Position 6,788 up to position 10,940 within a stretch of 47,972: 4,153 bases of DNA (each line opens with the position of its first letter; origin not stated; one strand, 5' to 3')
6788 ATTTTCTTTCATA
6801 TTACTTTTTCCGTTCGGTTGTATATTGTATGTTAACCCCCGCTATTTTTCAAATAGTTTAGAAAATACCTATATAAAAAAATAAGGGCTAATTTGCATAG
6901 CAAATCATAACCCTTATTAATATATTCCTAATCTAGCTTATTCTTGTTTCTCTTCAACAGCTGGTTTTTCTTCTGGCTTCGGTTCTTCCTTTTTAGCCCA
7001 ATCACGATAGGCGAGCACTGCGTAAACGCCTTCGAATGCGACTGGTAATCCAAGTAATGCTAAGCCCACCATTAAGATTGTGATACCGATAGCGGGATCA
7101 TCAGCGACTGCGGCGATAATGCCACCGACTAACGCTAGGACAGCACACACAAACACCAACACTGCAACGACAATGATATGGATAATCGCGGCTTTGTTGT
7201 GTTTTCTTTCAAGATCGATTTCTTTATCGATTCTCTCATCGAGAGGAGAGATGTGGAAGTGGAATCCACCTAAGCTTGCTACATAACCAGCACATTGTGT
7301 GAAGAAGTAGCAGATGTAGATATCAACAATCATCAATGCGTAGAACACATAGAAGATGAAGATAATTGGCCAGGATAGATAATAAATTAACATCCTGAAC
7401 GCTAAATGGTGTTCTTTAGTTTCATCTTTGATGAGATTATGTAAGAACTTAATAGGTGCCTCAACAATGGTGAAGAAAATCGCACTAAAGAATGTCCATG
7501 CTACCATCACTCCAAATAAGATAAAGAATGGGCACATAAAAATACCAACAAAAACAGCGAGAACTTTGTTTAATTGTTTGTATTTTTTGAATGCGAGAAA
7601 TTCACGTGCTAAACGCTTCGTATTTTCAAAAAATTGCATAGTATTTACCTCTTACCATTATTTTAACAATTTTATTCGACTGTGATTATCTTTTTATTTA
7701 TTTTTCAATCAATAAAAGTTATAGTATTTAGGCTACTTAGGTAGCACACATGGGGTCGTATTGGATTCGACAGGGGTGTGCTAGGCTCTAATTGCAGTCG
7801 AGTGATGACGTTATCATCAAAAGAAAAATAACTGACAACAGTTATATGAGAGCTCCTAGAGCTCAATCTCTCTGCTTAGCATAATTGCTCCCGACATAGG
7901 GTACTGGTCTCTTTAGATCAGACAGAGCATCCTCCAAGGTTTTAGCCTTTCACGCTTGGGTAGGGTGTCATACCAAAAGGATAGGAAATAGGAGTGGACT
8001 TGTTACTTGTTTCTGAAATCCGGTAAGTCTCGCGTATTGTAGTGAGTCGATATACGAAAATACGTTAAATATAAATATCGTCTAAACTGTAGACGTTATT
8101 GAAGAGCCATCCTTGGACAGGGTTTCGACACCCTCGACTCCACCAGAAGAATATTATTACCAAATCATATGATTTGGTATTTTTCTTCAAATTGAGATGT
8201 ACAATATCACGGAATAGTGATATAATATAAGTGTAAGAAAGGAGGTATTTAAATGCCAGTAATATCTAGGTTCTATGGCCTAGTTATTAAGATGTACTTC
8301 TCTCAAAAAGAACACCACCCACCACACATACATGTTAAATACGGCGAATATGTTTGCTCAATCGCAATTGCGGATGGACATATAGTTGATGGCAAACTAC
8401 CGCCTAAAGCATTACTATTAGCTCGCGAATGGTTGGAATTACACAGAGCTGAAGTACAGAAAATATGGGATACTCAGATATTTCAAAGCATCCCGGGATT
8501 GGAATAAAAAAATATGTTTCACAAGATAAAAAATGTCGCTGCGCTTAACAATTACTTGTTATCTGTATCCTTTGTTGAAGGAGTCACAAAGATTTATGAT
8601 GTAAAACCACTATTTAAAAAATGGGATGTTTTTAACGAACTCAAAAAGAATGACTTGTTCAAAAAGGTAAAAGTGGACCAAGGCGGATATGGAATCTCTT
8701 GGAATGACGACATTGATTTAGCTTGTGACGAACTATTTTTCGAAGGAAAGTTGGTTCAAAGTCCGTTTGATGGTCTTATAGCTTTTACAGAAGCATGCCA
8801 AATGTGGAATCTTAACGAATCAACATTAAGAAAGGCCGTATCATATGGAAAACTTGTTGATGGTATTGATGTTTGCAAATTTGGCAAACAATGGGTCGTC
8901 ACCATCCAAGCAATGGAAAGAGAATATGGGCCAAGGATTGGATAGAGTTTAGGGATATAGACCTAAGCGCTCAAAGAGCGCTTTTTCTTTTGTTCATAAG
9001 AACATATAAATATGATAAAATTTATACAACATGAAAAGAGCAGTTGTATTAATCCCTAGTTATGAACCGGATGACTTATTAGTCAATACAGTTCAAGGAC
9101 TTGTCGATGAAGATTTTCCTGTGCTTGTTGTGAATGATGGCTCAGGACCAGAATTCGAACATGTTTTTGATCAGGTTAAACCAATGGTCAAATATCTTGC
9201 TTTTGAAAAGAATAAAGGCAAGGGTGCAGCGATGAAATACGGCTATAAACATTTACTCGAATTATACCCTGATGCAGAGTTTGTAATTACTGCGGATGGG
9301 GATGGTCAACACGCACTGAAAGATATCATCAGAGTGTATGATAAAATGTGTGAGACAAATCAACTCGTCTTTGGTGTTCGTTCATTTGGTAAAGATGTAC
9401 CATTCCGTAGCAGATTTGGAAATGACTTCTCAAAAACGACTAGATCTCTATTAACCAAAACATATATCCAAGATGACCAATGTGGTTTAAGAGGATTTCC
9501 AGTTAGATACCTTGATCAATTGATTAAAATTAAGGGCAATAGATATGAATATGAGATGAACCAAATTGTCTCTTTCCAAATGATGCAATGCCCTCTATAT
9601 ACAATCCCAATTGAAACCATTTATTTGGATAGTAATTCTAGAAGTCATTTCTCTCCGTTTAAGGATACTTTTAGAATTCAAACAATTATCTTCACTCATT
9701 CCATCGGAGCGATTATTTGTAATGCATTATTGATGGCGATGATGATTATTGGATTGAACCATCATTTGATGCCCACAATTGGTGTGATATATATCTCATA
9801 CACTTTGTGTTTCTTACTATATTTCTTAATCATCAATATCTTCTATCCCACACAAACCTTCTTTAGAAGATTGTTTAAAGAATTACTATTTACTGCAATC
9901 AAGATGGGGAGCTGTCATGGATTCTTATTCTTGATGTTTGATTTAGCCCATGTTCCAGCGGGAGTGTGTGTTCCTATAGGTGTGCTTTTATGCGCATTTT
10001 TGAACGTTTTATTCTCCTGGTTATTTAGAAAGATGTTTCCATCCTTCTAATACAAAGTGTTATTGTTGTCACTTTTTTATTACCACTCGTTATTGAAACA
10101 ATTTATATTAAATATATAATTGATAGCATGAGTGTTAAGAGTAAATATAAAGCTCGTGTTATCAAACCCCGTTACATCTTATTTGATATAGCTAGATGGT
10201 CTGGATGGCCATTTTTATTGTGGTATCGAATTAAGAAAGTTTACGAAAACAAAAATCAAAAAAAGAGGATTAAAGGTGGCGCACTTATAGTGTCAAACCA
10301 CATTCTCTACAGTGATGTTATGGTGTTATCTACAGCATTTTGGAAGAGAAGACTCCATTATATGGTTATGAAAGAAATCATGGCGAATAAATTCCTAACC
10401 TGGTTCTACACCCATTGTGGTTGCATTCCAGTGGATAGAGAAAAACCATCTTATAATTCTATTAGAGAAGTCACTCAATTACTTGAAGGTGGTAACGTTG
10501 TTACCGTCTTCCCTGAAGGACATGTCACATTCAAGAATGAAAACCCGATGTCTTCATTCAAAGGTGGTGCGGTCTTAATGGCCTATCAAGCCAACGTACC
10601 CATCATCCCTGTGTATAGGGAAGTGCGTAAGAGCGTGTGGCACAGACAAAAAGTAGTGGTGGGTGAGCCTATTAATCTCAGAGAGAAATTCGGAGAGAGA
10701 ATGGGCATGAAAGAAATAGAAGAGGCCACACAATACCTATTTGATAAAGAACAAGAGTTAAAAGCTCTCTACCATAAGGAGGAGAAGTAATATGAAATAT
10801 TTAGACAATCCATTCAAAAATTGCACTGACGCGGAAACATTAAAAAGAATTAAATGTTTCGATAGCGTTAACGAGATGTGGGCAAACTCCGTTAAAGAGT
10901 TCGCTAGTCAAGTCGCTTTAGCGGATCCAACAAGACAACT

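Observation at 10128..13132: Split, self-contained Aas-like acylation system: PlsC-type acyltransferase, fatty-acyl-AMP ligase, private carrier protein and Sfp-type PPTase in one coupled operon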

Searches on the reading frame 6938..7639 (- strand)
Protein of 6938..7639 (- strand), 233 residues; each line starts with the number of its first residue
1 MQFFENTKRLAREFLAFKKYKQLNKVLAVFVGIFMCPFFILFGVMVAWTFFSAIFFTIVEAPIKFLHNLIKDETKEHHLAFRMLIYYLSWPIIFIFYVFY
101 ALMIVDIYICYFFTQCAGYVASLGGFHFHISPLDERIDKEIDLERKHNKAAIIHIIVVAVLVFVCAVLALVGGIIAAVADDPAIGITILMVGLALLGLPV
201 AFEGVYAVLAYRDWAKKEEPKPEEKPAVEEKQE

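Call 3: search_protein_families(library=pfam, proteins=[window:6938-7639:-], max_evalue=0.01)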
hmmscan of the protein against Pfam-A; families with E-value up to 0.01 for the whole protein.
window:6938-7639:- (233 aa): 2 families
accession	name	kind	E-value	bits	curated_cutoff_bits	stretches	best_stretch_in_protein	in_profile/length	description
PF07332.16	Phage_holin_3_6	-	0.0036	17.8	28.4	1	143-223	26-102/116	Putative Actinobacterial Holin-X, holin superfamily III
PF25587.1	Rv2743c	-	0.0056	16.8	27.7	0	138-226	16-95/237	Rv2743c family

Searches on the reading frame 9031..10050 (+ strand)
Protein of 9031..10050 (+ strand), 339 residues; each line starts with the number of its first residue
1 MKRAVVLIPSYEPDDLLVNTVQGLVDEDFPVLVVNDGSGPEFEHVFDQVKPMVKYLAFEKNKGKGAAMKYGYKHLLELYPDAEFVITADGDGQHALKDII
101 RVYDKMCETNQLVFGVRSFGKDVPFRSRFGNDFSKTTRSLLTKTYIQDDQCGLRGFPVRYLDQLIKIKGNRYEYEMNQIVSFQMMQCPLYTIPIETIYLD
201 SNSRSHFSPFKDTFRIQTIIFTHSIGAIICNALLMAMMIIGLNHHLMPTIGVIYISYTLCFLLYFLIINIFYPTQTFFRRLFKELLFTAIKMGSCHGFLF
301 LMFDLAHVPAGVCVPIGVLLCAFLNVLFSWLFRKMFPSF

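Call 3: search_protein_families(library=pfam, proteins=[window:9031-10050:+], max_evalue=0.01)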
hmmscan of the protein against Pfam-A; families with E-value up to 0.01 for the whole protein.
window:9031-10050:+ (339 aa): 1 family
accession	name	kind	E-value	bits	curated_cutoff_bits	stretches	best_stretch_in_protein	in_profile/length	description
PF00535.33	Glycos_transf_2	-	1.2e-13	51.8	23.3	1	6-162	2-165/168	Glycosyl transferase family 2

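Call 4: search_protein_families(library=ncbifam, proteins=[window:9031-10050:+], max_evalue=0.01)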
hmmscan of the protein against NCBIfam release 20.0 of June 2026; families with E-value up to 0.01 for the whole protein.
window:9031-10050:+ (339 aa): 8 families
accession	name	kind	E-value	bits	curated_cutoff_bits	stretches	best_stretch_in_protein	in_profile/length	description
NF058614.1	PPMAGASynPpgS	equivalog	4e-10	39.5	370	1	6-180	4-182/226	polyprenyl-phospho-N-acetylgalactosaminyl synthase PpgS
TIGR04182.1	glyco_TIGR04182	equivalog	5e-09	36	325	1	5-257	3-247/293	S-layer glycoprotein N-glycosyltransferase AglJ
NF047588.1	GlcsyltransPgfSStrep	equivalog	1.3e-08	34.5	500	1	16-184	22-188/308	glycosyltransferase PgfS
TIGR03937.1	PgaC_IcaA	equivalog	1.6e-05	24.1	422.3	1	5-92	48-136/407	poly-beta-1,6-N-acetyl-D-glucosamine synthase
NF007986.1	PRK10714.1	equivalog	0.00014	21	529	1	5-166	9-174/316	undecaprenyl-phosphate 4-deoxy-4-formamido-L-arabinose transferase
TIGR03111.1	glyc2_xrt_Gpos1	hypoth_equivalog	0.00096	18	363.95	0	196-292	291-389/439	TIGR03111 family XrtG-associated glycosyltransferase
NF050113.1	gal_furan_GlfT1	equivalog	0.0014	18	330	1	31-112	31-110/290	galactofuranosyltransferase GlfT1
NF041391.1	DPhHxTase_Halo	equivalog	0.0033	16.4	375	1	79-161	66-150/213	dolichyl-phosphate hexose transferase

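Call 52: search_solved_structures(query=window:9031-10047:+, max_evalue=0.001)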
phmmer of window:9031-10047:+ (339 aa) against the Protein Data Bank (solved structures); distinct sequences matched with E-value up to 0.001: 0.

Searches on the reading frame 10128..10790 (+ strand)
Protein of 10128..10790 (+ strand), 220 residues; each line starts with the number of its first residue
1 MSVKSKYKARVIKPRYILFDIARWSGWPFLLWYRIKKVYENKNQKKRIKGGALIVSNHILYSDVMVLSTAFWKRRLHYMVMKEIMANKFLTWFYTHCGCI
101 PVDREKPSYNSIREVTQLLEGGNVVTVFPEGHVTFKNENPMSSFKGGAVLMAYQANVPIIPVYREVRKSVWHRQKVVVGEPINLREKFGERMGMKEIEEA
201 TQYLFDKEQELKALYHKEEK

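Call 3: search_protein_families(library=pfam, proteins=[window:10128-10790:+], max_evalue=0.01)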
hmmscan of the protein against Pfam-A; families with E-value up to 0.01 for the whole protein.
window:10128-10790:+ (220 aa): 1 family
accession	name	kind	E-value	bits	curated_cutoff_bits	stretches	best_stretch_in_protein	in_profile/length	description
PF01553.26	Acyltransferase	-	8.8e-26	90.7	23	1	42-163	8-130/132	Acyltransferase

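Call 4: search_protein_families(library=ncbifam, proteins=[window:10128-10790:+], max_evalue=0.01)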
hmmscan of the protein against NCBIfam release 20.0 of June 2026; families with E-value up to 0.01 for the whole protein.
window:10128-10790:+ (220 aa): 7 families
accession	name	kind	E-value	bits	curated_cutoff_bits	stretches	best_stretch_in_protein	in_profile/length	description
TIGR00530.1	AGP_acyltrn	subfamily_domain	5.4e-26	90.9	102.95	1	42-162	8-127/130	1-acylglycerol-3-phosphate O-acyltransferase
NF006386.0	PRK08633.1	equivalog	7.4e-25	86.9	1221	1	47-164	438-551/1147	acyl-[ACP]--phospholipid O-acyltransferase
NF005959.0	PRK08043.1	equivalog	6.3e-10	37.9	886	1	48-165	26-138/719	bifunctional acyl-ACP--phospholipid O-acyltransferase/long-chain-fatty-acid--ACP ligase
NF005291.0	PRK06814.1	equivalog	1.5e-09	36.4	1349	1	46-163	450-562/1140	acyl-[ACP]--phospholipid O-acyltransferase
NF052553.1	LyOrLpactfOlsABRUA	equivalog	3.9e-06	26.2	300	1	52-134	67-148/263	lyso-ornithine lipid O-acyltransferase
NF052615.1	orn_lipid_OlsF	equivalog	7.5e-06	24.8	620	1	43-179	73-211/570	bifunctional ornithine lipid synthase OlsF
NF011593.0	PRK15018.1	equivalog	0.0016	18.2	501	1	42-163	57-178/245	1-acylglycerol-3-phosphate O-acyltransferase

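Call 15: search_solved_structures(query=window:10128-10787:+, max_evalue=0.01)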
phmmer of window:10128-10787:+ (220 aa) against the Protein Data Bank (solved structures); distinct sequences matched with E-value up to 0.01: 1.
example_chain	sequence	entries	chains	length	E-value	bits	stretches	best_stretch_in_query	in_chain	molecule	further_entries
5kym_A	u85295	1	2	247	1e-06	31.7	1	14-162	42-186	1-acyl-sn-glycerol-3-phosphate acyltransferase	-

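Call 48: find_homologous_proteins(query=window:10128-10787:+, max_evalue=0.00001)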
Query window:10128-10787:+ (220 aa): 59 proteins with E <= 0.00001 among 221 candidates.
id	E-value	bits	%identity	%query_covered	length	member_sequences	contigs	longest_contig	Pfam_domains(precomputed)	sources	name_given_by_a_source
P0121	2.1e-142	490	98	100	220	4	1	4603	PF01553.27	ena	-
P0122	3.0e-129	447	86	100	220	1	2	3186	PF01553.27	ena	-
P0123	4.7e-105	368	71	99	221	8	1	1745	PF01553.27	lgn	-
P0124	6.5e-99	348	68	100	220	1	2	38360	PF01553.27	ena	-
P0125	1.1e-98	347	64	100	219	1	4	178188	PF01553.27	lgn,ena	-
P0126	2.1e-98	346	67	100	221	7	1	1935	PF01553.27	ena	-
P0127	2.9e-98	346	64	100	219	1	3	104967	PF01553.27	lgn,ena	-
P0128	5.3e-98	345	71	94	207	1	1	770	PF01553.27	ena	-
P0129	1.8e-97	343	64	100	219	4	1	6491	PF01553.27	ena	-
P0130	2.1e-97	343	65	100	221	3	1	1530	PF01553.27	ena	-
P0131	2.1e-97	343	65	98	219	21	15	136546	PF01553.27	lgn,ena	-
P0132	3.7e-97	342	64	100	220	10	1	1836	PF01553.27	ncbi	-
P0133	1.8e-96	340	65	98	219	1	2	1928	PF01553.27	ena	-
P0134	6.3e-96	338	65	99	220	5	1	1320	PF01553.27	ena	-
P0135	2.4e-94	333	65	99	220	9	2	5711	PF01553.27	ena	-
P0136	2.9e-94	333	63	100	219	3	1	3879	PF01553.27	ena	-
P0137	3.4e-94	333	64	100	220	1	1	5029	PF01553.27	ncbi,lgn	-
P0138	1.1e-93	331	62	99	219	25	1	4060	PF01553.27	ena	-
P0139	1.5e-93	330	61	100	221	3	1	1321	PF01553.27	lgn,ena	-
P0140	1.8e-93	330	63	100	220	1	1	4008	PF01553.27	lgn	-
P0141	3.0e-93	329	63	98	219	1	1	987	PF01553.27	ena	-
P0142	5.8e-93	329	63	98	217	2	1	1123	PF01553.27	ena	-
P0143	3.3e-92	326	63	98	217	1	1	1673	PF01553.27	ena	-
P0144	4.5e-92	326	62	100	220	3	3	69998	PF01553.27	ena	-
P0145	8.8e-92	325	61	100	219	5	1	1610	PF01553.27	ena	-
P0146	1.0e-91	324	62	100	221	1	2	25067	PF01553.27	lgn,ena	-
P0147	1.1e-91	324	68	88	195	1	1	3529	PF01553.27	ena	-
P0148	5.3e-91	322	61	100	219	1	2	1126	PF01553.27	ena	-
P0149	6.7e-91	322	63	99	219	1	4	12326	PF01553.27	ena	-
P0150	1.1e-90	321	62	100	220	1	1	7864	PF01553.27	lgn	-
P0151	2.3e-90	320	63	99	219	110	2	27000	PF01553.27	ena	-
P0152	5.2e-90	319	63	100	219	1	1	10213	PF01553.27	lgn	-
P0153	5.7e-89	315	60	100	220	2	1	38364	PF01553.27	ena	-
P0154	8.0e-89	315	59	100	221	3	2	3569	PF01553.27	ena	-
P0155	8.7e-89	315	62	99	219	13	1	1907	PF01553.27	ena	-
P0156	2.1e-88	314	60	100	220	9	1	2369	PF01553.27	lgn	-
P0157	2.5e-88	313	60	100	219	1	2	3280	PF01553.27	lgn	-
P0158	2.5e-88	313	61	100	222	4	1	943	PF01553.27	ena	-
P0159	4.6e-87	309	60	99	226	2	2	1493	PF01553.27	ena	-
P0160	2.2e-86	307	57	99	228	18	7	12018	PF01553.27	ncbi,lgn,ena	-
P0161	2.3e-86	307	58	100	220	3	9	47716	PF01553.27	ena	-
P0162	1.1e-85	305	58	99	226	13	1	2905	PF01553.27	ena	-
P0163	1.3e-85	305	56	100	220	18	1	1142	PF01553.27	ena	-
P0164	1.3e-85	304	60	99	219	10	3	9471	PF01553.27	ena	-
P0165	5.0e-85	303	57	100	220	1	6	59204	PF01553.27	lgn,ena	-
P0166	1.6e-84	301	59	100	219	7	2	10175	PF01553.27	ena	-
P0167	1.3e-83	298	58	99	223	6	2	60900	PF01553.27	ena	-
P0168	2.2e-83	297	59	100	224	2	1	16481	PF01553.27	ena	-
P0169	2.9e-83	297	57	100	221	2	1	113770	PF01553.27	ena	-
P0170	2.1e-70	255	70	70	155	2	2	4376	PF01553.27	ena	-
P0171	1.6e-63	232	60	76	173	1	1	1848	PF01553.27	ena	-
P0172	9.1e-57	210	66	61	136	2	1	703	PF01553.27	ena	-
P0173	9.3e-56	207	66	62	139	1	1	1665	PF01553.27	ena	-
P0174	1.4e-50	190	42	96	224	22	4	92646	PF01553.27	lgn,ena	-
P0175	5.8e-34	136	35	98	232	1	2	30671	PF01553.27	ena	-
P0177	3.5e-9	55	32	73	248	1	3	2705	PF01553.27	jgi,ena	-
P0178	4.7e-9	54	32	73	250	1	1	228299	PF01553.27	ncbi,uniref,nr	ncbi:lysophospholipid acyltransferase family protein [Bailinhaonella thermotolerans]|uniref:1-acyl-s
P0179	2.9e-6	45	31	73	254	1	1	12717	PF01553.27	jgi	jgi:1-acyl-sn-glycerol-3-phosphate acyltransferase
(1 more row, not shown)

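Call 55: predict_structure(alignment_id=A2)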
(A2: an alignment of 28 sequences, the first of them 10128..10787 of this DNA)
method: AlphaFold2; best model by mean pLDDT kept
length: 220 residues; sequences in the alignment: 28
mean_pLDDT: 77.4   pTM: 0.77
mean pLDDT of the five models: 77.4, 77.0, 76.8, 75.9, 68.9
residues with pLDDT >= 90: 7; 70-90: 164; 50-70: 36; < 50: 13
segments of 3 or more residues with pLDDT < 50: 1-4, 131-138
pLDDT, mean of each block of 10 residues (from residue 1): 51 66 76 86 68 80 79 82 81 83 71 84 79 41 70 89 85 88 89 86 87 83
secondary structure, 60 per line:
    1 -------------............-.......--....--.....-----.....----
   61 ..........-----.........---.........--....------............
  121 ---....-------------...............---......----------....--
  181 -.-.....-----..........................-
elements in order: H14-25 H27-33 E36-39 H42-46 E52-56 H61-70 E76-81 H88-96 E99-102 H109-120 E124-127 H141-155 E159-164 E175-178 H184-188 H194-219

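Call 58: fold_search(model_id=the predicted structure, library=pdb)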
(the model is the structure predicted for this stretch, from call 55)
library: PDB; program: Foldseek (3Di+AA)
matches with E <= 10: 1118; with E <= 0.001: 16
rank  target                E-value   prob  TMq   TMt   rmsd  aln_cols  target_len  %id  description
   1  5kym_A                3.2e-08  1.00  0.56  0.52   5.8       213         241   18  Crystal Structure of the 1-acyl-sn-glycerophosphate (LPA) acyltransferase, PlsC, from Thermotoga maritima (released 2017-07-26)
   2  5kym_B                4.1e-08  1.00  0.52  0.50   6.0       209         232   21  Crystal Structure of the 1-acyl-sn-glycerophosphate (LPA) acyltransferase, PlsC, from Thermotoga maritima (released 2017-07-26)
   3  1k30                  1.3e-05  1.00  0.55  0.37   6.8       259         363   15  Crystal Structure Analysis of Squash (Cucurbita moschata) glycerol-3-phosphate (1)-acyltransferase (released 2001-10-31)
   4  5kn7                  2.6e-05  1.00  0.48  0.36  11.8       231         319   12  Lipid A secondary acyltransferase LpxM from Acinetobacter baumannii (released 2016-09-28)
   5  5knk                  2.9e-05  1.00  0.50  0.36  11.7       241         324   12  Lipid A secondary acyltransferase LpxM from Acinetobacter baumannii with catalytic residue substitution (E127A) (released 2016-09-28)
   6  5oce_B                5.3e-05  1.00  0.54  0.48  11.6       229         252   13  THE MOLECULAR MECHANISM OF SUBSTRATE RECOGNITION AND CATALYSIS OF THE MEMBRANE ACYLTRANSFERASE PatA -- Complex of PatA (released 2017-12-27)
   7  5f2z_C                8.1e-05  1.00  0.51  0.46  12.5       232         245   12  Crystal structure of membrane associated PatA from Mycobacterium smegmatis in complex with palmitate - P21 space group (released 2016-03-09)
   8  5f34_C                1.1e-04  1.00  0.49  0.44  12.7       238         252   13  Crystal structure of membrane associated PatA from Mycobacterium smegmatis in complex with S-hexadecyl Coenzyme A - P2 (released 2016-03-09)
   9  7ojt_A                1.4e-04  1.00  0.55  0.49  11.7       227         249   12  Crystal structure of unliganded PatA, a membrane associated acyltransferase from Mycobacterium smegmatis (released 2021-10-27)
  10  5f2z_B                1.4e-04  1.00  0.52  0.46  11.9       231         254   13  Crystal structure of membrane associated PatA from Mycobacterium smegmatis in complex with palmitate - P21 space group (released 2016-03-09)
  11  5f2t_A                1.6e-04  1.00  0.54  0.49  11.8       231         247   12  Crystal structure of membrane associated PatA from Mycobacterium smegmatis in complex with palmitate - C 2 space group (released 2016-03-09)
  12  5oce_A                1.8e-04  1.00  0.46  0.41  12.3       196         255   11  THE MOLECULAR MECHANISM OF SUBSTRATE RECOGNITION AND CATALYSIS OF THE MEMBRANE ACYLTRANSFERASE PatA -- Complex of PatA (released 2017-12-27)
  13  5f2t_B                1.9e-04  1.00  0.54  0.47  11.6       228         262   12  Crystal structure of membrane associated PatA from Mycobacterium smegmatis in complex with palmitate - C 2 space group (released 2016-03-09)
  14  5f2z_D                2.9e-04  1.00  0.51  0.44  12.7       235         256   12  Crystal structure of membrane associated PatA from Mycobacterium smegmatis in complex with palmitate - P21 space group (released 2016-03-09)
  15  5f31                  3.9e-04  1.00  0.48  0.42  10.1       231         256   12  Crystal structure of membrane associated PatA from Mycobacterium smegmatis in complex with palmitate - P 42 21 2 space g (released 2016-03-09)
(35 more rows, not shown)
